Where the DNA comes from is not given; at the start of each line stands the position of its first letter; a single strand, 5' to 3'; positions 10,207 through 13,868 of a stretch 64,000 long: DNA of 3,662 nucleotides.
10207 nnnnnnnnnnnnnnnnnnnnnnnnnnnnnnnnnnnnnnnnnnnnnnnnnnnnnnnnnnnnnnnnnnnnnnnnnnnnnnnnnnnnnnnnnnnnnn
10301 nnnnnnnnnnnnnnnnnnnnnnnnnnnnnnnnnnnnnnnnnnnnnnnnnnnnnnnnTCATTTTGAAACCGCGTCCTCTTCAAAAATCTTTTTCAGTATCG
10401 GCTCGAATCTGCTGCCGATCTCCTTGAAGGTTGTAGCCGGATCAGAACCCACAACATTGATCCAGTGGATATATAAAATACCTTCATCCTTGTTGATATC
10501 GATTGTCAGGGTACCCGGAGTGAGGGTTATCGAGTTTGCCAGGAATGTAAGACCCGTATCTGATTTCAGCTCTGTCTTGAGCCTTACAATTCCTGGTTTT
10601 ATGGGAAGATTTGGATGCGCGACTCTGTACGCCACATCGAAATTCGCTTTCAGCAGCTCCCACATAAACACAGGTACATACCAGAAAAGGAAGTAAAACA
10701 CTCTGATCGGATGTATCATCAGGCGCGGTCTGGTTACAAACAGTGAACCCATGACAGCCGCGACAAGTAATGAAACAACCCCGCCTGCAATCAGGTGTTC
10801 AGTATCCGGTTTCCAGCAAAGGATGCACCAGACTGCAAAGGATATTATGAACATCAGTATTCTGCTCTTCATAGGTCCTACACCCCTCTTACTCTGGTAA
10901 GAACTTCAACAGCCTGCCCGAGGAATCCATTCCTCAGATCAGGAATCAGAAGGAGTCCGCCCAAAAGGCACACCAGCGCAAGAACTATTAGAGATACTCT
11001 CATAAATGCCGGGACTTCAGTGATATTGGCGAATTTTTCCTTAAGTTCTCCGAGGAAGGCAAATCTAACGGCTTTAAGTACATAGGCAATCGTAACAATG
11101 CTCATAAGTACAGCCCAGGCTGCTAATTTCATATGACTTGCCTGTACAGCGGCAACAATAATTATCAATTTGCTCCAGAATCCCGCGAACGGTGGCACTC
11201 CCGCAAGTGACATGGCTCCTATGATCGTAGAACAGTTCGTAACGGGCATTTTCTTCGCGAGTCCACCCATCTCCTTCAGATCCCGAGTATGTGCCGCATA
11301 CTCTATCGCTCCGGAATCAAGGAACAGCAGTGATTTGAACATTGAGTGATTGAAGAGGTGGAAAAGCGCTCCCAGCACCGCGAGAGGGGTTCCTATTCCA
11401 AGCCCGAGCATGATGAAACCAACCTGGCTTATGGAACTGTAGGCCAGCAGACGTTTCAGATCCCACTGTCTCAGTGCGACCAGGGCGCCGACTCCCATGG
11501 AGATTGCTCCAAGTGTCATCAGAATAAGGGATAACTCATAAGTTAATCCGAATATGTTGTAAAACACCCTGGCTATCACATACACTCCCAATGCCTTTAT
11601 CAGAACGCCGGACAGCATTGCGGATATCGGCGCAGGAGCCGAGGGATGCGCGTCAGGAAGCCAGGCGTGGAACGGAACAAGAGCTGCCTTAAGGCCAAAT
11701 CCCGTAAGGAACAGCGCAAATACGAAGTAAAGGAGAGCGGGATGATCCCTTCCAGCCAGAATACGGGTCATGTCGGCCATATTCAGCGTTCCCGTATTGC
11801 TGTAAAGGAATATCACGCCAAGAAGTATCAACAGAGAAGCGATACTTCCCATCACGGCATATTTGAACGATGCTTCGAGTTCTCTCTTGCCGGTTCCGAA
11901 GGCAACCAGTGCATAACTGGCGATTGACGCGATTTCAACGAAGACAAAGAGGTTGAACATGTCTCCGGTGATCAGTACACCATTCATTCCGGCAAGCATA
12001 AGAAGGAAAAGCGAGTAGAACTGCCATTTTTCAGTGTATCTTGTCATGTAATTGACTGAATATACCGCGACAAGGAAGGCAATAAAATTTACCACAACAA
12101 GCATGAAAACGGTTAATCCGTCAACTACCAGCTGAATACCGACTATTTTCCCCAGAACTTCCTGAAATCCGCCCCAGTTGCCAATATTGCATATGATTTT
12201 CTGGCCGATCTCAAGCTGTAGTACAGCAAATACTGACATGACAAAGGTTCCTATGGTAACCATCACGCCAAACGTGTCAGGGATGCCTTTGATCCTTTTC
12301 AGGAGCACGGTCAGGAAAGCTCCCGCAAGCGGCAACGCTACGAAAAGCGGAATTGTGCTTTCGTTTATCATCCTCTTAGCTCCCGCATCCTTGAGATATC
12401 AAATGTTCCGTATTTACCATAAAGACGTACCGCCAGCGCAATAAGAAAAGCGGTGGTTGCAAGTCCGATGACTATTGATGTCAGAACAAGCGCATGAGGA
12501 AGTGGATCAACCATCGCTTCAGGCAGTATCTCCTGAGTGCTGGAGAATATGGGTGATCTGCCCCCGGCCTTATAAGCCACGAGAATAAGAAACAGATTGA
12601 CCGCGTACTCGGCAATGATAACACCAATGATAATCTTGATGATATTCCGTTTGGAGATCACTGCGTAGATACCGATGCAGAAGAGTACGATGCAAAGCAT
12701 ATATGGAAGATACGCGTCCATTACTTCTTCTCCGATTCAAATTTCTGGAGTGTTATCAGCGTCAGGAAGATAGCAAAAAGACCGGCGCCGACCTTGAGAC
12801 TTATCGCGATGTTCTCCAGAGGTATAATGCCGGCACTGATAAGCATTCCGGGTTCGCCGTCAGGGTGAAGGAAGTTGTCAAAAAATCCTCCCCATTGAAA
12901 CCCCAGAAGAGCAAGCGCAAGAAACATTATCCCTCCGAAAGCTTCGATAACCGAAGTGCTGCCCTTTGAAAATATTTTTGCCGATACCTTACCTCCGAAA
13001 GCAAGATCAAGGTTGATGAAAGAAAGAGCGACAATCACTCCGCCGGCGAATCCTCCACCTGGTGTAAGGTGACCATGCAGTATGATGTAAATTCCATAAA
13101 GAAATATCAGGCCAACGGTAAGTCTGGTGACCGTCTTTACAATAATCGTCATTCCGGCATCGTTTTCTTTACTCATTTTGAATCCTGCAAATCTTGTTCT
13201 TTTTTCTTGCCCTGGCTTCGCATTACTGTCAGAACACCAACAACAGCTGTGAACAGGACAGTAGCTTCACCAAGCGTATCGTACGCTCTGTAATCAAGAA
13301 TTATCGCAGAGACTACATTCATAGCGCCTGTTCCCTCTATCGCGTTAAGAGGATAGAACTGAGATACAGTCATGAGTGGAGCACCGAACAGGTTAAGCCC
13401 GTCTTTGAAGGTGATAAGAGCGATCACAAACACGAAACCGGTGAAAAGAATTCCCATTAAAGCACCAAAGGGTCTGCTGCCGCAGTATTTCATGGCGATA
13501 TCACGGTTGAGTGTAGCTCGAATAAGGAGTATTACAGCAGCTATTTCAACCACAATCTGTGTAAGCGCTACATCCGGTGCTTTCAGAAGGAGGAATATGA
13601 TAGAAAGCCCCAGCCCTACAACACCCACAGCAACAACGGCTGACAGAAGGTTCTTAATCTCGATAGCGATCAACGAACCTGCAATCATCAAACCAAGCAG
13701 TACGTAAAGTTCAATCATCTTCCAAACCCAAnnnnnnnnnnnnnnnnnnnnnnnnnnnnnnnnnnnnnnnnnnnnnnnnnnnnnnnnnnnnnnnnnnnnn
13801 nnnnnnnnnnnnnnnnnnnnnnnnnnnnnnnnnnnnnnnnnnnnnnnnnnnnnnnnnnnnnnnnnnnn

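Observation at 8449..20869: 16-gene group-4 membrane-bound [NiFe] hydrogenase with rearranged Mrp and catalytic modules and two large antiporter-like subunits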

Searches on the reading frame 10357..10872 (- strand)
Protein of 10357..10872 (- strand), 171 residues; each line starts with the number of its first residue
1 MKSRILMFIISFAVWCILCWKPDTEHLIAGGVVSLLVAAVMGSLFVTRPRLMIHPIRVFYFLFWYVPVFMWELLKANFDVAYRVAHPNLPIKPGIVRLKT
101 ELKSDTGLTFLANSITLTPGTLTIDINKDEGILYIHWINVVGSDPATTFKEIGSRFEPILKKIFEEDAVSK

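Call 5: search_protein_families(library=pfam, proteins=[window:10357-10872:-], max_evalue=0.01)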
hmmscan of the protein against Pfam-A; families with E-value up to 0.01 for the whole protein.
window:10357-10872:- (171 aa): 1 family
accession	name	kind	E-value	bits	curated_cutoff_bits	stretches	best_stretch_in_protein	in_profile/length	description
PF01899.21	MNHE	-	1.8e-44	151.5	27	1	9-163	2-145/145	Na+/H+ ion antiporter subunit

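Call 82: search_protein_families(library=ncbifam, proteins=[window:10357-10872:-], max_evalue=1e-10)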
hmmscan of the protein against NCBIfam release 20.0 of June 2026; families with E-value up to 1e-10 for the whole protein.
window:10357-10872:- (171 aa): 14 families
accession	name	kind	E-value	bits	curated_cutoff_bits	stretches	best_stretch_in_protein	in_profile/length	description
NF006245.0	PRK08383.1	subfamily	1.8e-36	125.5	192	1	5-152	4-155/168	putative monovalent cation/H+ antiporter subunit E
TIGR00942.1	2a6301s05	subfamily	1.2e-34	119.3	212.25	1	15-165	1-144/144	multicomponent Na+:H+ antiporter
NF006244.0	PRK08382.1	equivalog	5.6e-31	108.1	226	1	5-164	36-200/201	putative monovalent cation/H+ antiporter subunit E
NF009295.0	PRK12652.1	equivalog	1.6e-30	106.5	290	1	4-136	171-301/368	monovalent cation/H+ antiporter subunit E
NF009292.0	PRK12651.1-3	equivalog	1e-25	90.6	213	1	1-162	1-155/158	Na+/H+ antiporter subunit E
NF006518.0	PRK08965.1-2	equivalog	2.6e-24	85.9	159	1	7-165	15-166/166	Na+/H+ antiporter subunit E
NF006519.0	PRK08965.1-3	equivalog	2.7e-23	82.6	190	1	9-165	8-157/158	Na+/H+ antiporter subunit E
NF006517.0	PRK08965.1-1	equivalog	1.9e-20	73.7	180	1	4-161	4-157/161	Na+/H+ antiporter subunit E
NF009291.0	PRK12651.1-1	equivalog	4.6e-20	72.2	228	1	5-164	5-157/159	Na+/H+ antiporter subunit E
NF006521.0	PRK08965.1-5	equivalog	2.2e-18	66.4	141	1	6-167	17-173/180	Na+/H+ antiporter subunit E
NF004922.0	PRK06279.1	equivalog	3.6e-18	65.7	99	1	57-165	2-100/100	putative monovalent cation/H+ antiporter subunit E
NF006520.0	PRK08965.1-4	equivalog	1.6e-16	60.7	175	1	7-165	10-162/162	Na+/H+ antiporter subunit E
NF009240.0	PRK12596.1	equivalog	7.4e-13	48.6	277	1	7-165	10-160/171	putative monovalent cation/H+ antiporter subunit E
NF009293.0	PRK12651.1-4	equivalog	4.2e-12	46.4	195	1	5-162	11-171/173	Na+/H+ antiporter subunit E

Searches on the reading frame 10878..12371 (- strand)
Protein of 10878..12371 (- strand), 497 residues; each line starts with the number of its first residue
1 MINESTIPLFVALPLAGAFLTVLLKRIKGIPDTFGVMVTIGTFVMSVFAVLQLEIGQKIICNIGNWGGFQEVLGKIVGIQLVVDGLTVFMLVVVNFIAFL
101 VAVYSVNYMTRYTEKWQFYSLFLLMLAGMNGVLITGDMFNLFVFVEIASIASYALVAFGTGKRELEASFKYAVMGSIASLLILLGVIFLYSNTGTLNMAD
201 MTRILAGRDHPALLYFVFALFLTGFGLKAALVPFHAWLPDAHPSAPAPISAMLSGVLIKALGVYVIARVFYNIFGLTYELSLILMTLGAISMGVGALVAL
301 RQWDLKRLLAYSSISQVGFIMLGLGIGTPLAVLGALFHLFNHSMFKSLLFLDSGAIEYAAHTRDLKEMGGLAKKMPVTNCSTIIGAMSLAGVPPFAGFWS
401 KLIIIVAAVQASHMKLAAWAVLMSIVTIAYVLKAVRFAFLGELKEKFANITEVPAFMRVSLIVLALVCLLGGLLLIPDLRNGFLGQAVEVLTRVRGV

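Call 5: search_protein_families(library=pfam, proteins=[window:10878-12371:-], max_evalue=0.01)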
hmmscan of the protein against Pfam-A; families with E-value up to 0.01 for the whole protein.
window:10878-12371:- (497 aa): 3 families
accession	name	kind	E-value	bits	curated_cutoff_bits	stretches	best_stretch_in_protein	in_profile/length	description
PF00361.26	Proton_antipo_M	-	8.9e-72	242.2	21.5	1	136-425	2-292/294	NADH:quinone oxidoreductase/Mrp antiporter, TM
PF00662.26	Proton_antipo_N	-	1.4e-09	38.1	24.5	1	78-119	10-51/51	NADH-Ubiquinone oxidoreductase (complex I), chain 5 N-terminus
PF10125.14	NADHdeh_related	-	2.3e-07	30.9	27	1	129-237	81-184/218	NADH dehydrogenase I, subunit N related protein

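Call 33: search_solved_structures(query=window:10878-12371:-, max_evalue=1e-40)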
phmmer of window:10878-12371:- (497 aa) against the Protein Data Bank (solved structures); distinct sequences matched with E-value up to 1e-40: 19.
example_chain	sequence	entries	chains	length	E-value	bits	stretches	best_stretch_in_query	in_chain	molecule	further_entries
6cfw_H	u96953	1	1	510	4.8e-83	283.1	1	7-472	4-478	Monovalent cation/H+ antiporter subunit D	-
7qru_D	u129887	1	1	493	9.5e-73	249.2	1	11-471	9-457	Na+/H+ antiporter subunit D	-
6u8y_H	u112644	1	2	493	2.1e-69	238.1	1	8-470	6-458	NADH dehydrogenase subunit N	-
6z16_D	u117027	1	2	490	9.6e-57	196.4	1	12-467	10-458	Multisubunit Na+/H+ antiporter, D subunit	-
6hum_F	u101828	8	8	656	2.7e-55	191.6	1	78-442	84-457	NADH dehydrogenase subunit 5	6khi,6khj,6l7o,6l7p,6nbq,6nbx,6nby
7d3u_D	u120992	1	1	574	3.1e-54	188.1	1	3-442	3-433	Monovalent Na+/H+ antiporter subunit D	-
4he8_L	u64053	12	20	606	3.2e-52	181.5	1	77-478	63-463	NADH-quinone oxidoreductase subunit 12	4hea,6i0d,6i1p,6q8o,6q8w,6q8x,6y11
6u8y_X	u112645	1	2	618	8.4e-49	170.2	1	6-473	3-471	NADH dehydrogenase subunit M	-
6z16_A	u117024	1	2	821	6.9e-48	167.2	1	79-472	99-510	Multisubunit Na+/H+ antiporter, A subunit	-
7qru_A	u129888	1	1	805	3.7e-46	161.5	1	78-470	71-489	Na+/H+ antiporter subunit A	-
7z7r_L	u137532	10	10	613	1.3e-45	159.6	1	72-490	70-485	NADH dehydrogenase subunit L | NADH-quinone oxidoreductase subunit L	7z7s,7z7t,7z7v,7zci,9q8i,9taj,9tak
3rko_L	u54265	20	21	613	1.4e-45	159.6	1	72-490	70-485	NADH-QUINONE OXIDOREDUCTASE SUBUNIT L | Proton-translocating NADH-quinone oxidoreductase, chain L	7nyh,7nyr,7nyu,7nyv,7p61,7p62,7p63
7wff_F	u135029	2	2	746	6.6e-45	157.4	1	42-451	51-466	NAD(P)H-quinone oxidoreductase subunit 5, chloroplastic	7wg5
9grx_F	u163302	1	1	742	6.7e-45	157.3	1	81-443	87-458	NAD(P)H-quinone oxidoreductase subunit 5, chloroplastic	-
7eu3_F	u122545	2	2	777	8.3e-44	153.7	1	25-452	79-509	NAD(P)H-quinone oxidoreductase subunit F | NADH-plastoquinone oxidoreductase subunit 5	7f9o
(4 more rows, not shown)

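Call 82: search_protein_families(library=ncbifam, proteins=[window:10878-12371:-], max_evalue=1e-10)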
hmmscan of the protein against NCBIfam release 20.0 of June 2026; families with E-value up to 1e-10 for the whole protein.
window:10878-12371:- (497 aa): 75 families (the best 25 are shown)
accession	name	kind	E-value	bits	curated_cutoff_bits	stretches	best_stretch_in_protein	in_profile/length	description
NF006240.0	PRK08376.1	subfamily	1.9e-110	370.3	662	1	3-474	3-491/521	putative monovalent cation/H+ antiporter subunit D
NF006241.0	PRK08377.1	equivalog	2.3e-97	327.1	645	1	8-468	6-456/494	NADH dehydrogenase subunit N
NF006419.0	PRK08668.1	equivalog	1.6e-94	317.9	617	1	7-473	4-465/613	NADH dehydrogenase subunit M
NF009306.0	PRK12663.1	equivalog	4e-93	312.9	542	1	9-474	8-466/498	Na+/H+ antiporter subunit D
NF005086.0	PRK06521.1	equivalog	7.2e-92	308.9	667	1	9-474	10-491/669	hydrogenase 4 subunit B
NF009305.0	PRK12662.1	equivalog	7e-89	298.8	700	1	9-477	8-478/492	putative monovalent cation/H+ antiporter subunit D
NF005818.0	PRK07691.1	equivalog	1.2e-88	298.2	586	1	9-473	8-467/496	Na+/H+ antiporter subunit D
NF005141.0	PRK06590.1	equivalog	1.4e-81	275.3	556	1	6-480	4-473/615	NADH-quinone oxidoreductase subunit L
NF005097.0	PRK06525.1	equivalog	2e-81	274.2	430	1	11-472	9-472/480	hydrogenase 4 subunit D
TIGR01974.1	NDH_I_L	subfamily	5.7e-79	266.7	407.5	1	7-487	3-492/630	NADH-quinone oxidoreductase subunit L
TIGR01972.1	NDH_I_M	subfamily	6.9e-79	265.8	263.8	1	9-473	3-466/486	NADH-quinone oxidoreductase subunit M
NF009308.0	PRK12665.1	equivalog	1.5e-78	264.6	585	1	5-447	7-446/531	Na+/H+ antiporter subunit D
NF009288.0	PRK12648.1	equivalog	7.4e-76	256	1104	1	7-474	3-470/954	monovalent cation/H+ antiporter subunit A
NF009287.0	PRK12647.1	equivalog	5.4e-75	253.4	937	1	10-474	6-466/773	putative monovalent cation/H+ antiporter subunit A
TIGR00944.1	2a6301s04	subfamily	1.1e-74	252.4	692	1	9-466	5-458/463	multicomponent K+/H+ antiporter, MrpD/PhaD subunit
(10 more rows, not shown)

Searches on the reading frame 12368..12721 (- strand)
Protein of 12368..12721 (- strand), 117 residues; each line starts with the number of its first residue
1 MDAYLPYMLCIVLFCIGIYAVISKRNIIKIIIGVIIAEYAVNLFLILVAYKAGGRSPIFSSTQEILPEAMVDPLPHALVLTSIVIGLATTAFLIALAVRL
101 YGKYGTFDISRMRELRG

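Call 5: search_protein_families(library=pfam, proteins=[window:12368-12721:-], max_evalue=0.01)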
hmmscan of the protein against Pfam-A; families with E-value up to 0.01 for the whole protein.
window:12368-12721:- (117 aa): 1 family
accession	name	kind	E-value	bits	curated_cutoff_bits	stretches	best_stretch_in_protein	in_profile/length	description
PF00420.29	Oxidored_q2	-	1.8e-26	92.2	26.1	1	7-116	3-94/95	NADH-ubiquinone/plastoquinone oxidoreductase chain 4L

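Call 82: search_protein_families(library=ncbifam, proteins=[window:12368-12721:-], max_evalue=1e-10)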
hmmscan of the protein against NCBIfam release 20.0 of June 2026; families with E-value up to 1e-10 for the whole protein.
window:12368-12721:- (117 aa): 17 families
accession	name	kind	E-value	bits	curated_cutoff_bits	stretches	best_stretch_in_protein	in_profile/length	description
NF005621.0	PRK07375.1-6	equivalog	7.1e-28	96.8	126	1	6-116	10-117/120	putative monovalent cation/H+ antiporter subunit C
NF006250.0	PRK08388.1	equivalog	1.6e-23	83.4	137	1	7-117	6-119/119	putative monovalent cation/H+ antiporter subunit C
NF006372.0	PRK08600.1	equivalog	2.8e-23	82.1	127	1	8-113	7-107/113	Na(+)/H(+) antiporter subunit C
NF005929.0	PRK07946.1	equivalog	4.9e-23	81.9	157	1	8-102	9-99/204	Na(+)/H(+) antiporter subunit C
NF009304.0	PRK12661.1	equivalog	1.2e-21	77.2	152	1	56-117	82-140/140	putative monovalent cation/H+ antiporter subunit C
NF006573.0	PRK09094.1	equivalog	4.9e-21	74.9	105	1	11-108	10-106/114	Na+/H+ antiporter subunit C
NF009302.0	PRK12659.1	equivalog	5.3e-21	74.7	154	1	8-114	7-112/117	Na+/H+ antiporter subunit C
TIGR00941.1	2a6301s03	subfamily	2.4e-20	73.1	161.2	1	11-108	10-102/104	multicomponent Na+:H+ antiporter, MnhC subunit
NF009301.0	PRK12658.1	equivalog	6.5e-20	71.2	156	1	8-114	7-112/125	Na+/H+ antiporter subunit C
NF005618.0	PRK07375.1-3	equivalog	1.5e-19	70.4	107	1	10-111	12-114/119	putative monovalent cation/H+ antiporter subunit C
NF009303.0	PRK12660.1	subfamily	1.6e-18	66.7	132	1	8-113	7-108/114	putative monovalent cation/H+ antiporter subunit C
NF005624.0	PRK07375.2-3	equivalog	1.4e-17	63.8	95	1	4-106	5-103/105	cation:proton antiporter subunit C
NF005620.0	PRK07375.1-5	equivalog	1.7e-16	60.3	91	1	10-111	8-106/113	putative monovalent cation/H+ antiporter subunit C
NF005622.0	PRK07375.2-1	equivalog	2.4e-15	57.1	185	1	12-98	9-91/179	putative monovalent cation/H+ antiporter subunit C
NF005619.0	PRK07375.1-4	equivalog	7.3e-14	52.1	145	1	5-108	4-103/111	Na+/H+ antiporter subunit C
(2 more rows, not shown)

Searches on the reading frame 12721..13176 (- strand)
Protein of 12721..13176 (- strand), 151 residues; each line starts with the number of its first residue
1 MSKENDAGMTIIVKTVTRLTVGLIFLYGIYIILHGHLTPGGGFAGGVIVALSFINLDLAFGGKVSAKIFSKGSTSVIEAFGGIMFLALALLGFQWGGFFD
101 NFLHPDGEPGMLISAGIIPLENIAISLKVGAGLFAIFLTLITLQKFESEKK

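Call 5: search_protein_families(library=pfam, proteins=[window:12721-13176:-], max_evalue=0.01)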
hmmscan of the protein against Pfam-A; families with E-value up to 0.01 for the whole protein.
window:12721-13176:- (151 aa): 1 family
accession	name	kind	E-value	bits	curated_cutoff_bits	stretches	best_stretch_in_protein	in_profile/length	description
PF04039.18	MnhB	-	5.6e-24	85.2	22.5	1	12-133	1-125/127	Domain related to MnhB subunit of Na+/H+ antiporter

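Call 82: search_protein_families(library=ncbifam, proteins=[window:12721-13176:-], max_evalue=1e-10)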
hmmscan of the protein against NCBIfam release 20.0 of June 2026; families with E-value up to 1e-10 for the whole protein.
window:12721-13176:- (151 aa): 11 families
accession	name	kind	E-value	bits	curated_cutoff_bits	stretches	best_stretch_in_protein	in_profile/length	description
NF006248.0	PRK08386.1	subfamily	4.9e-31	107.7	92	1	9-145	3-148/151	putative monovalent cation/H+ antiporter subunit B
NF006249.0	PRK08387.1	equivalog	6.8e-24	84.8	111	1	9-143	3-129/133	putative monovalent cation/H+ antiporter subunit B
NF009229.0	PRK12579.1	equivalog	5.8e-20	71.9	229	1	4-141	103-245/258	putative monovalent cation/H+ antiporter subunit B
NF009217.0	PRK12567.1-1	equivalog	2.2e-17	63.4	268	1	10-137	99-228/238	putative monovalent cation/H+ antiporter subunit B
NF004924.0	PRK06281.1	equivalog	1.3e-16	60.8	137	1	12-149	4-153/154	putative monovalent cation/H+ antiporter subunit B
NF009161.0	PRK12507.1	equivalog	6.9e-16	58.3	272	1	9-139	196-328/336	putative monovalent cation/H+ antiporter subunit B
NF009162.0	PRK12508.1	equivalog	2.7e-15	56.8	120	1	10-142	4-135/139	Na(+)/H(+) antiporter subunit B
NF009219.0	PRK12567.1-3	equivalog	8.9e-14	51.6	179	1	16-142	95-215/220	putative monovalent cation/H+ antiporter subunit B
NF009160.0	PRK12505.1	equivalog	1.6e-12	47.2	140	1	10-136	27-153/179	putative monovalent cation/H+ antiporter subunit B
NF009224.0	PRK12574.1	equivalog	1e-11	45.4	171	1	10-72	5-67/141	monovalent cation/H+ antiporter subunit B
NF009223.0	PRK12573.1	subfamily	4.3e-11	43.1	152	1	10-93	5-87/140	Na(+)/H(+) antiporter subunit B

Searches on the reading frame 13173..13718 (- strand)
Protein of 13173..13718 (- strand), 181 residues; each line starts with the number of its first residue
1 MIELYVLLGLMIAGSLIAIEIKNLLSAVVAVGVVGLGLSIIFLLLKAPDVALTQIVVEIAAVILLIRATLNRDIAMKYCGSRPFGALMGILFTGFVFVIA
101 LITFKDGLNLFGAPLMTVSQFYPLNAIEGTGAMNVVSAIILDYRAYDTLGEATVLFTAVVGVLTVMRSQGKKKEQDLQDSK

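Call 4: search_protein_families(library=pfam, proteins=[window:13173-13718:-], max_evalue=0.01)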
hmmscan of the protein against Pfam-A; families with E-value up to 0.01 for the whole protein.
window:13173-13718:- (181 aa): 3 families
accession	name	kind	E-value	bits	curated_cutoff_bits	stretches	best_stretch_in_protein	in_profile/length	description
PF13244.11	MbhD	-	1.8e-16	60.5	27.2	1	10-67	2-60/67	MBH, subunit D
PF20501.3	MbhE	-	8.3e-09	35.8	27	1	117-168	32-83/98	MBH, subunit E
PF00499.25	Oxidored_q3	-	0.0047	17.1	33.2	1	15-163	2-144/146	NADH-ubiquinone/plastoquinone oxidoreductase chain 6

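Call 82: search_protein_families(library=ncbifam, proteins=[window:13173-13718:-], max_evalue=1e-10)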
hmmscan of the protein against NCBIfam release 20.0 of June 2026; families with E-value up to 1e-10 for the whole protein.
window:13173-13718:- (181 aa): 12 families
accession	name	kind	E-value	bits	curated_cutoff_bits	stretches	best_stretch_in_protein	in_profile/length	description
NF009290.0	PRK12650.1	equivalog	4.8e-27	94.3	980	1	5-172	606-769/966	DUF4040 family protein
NF009287.0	PRK12647.1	equivalog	8.6e-26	90.7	937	1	5-175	602-768/773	putative monovalent cation/H+ antiporter subunit A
NF009288.0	PRK12648.1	equivalog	9.9e-24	83.5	1104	1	7-175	613-782/954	monovalent cation/H+ antiporter subunit A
NF009285.0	PRK12645.1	equivalog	1.8e-23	82.7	1028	1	5-176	632-800/804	Na+/H+ antiporter subunit A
NF009289.0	PRK12649.1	equivalog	2.8e-23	82.2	1117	1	6-172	623-788/789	putative monovalent cation/H+ antiporter subunit A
NF009284.0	PRK12644.1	equivalog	2e-22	79.1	962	1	6-173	604-768/975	Na+/H+ antiporter subunit A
NF009159.0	PRK12504.1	equivalog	1e-21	77.7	141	1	5-169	8-175/178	DUF4040 domain-containing protein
TIGR00940.1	2a6301s01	subfamily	5.3e-21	74.6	920.45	1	5-169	625-786/793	monovalent cation:proton antiporter subunit A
NF009161.0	PRK12507.1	equivalog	2.9e-20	72.7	272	1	5-178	15-187/336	putative monovalent cation/H+ antiporter subunit B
NF009286.0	PRK12646.1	equivalog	5.5e-19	68.1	1063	1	10-175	637-797/800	DUF4040 family protein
NF009217.0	PRK12567.1-1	equivalog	1.4e-12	47.6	268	1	107-173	24-92/238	putative monovalent cation/H+ antiporter subunit B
NF004172.0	PRK05640.1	equivalog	2.1e-11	44.2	156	0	133-169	114-150/152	putative monovalent cation/H+ antiporter subunit B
